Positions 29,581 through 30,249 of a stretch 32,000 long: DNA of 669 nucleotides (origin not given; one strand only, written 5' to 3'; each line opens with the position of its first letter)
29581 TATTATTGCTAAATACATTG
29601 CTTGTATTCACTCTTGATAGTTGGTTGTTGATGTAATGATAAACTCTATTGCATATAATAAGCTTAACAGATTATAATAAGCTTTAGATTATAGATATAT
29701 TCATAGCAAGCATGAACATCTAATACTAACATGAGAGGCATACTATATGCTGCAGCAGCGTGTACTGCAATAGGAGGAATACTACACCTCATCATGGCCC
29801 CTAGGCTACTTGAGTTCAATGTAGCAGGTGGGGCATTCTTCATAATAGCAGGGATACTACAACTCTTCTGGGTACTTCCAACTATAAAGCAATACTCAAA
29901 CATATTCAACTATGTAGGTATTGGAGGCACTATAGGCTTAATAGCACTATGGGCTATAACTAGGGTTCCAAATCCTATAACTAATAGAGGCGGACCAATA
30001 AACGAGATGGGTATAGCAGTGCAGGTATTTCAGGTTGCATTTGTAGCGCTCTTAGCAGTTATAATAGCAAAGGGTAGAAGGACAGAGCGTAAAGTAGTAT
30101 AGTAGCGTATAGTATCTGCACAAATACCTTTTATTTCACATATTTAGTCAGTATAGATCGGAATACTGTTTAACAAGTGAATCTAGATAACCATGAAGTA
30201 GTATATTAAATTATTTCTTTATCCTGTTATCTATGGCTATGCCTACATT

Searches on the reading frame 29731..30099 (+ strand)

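Call 15: search_protein_families(library=pfam, proteins=[window:29731-30099:+], max_evalue=1)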
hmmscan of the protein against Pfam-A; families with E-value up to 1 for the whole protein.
window:29731-30099:+ (123 aa): 1 family
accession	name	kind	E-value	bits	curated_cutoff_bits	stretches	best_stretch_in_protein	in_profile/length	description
PF24287.1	DUF7475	-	0.0024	18.6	31.3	1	5-104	16-107/115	Family of unknown function (DUF7475)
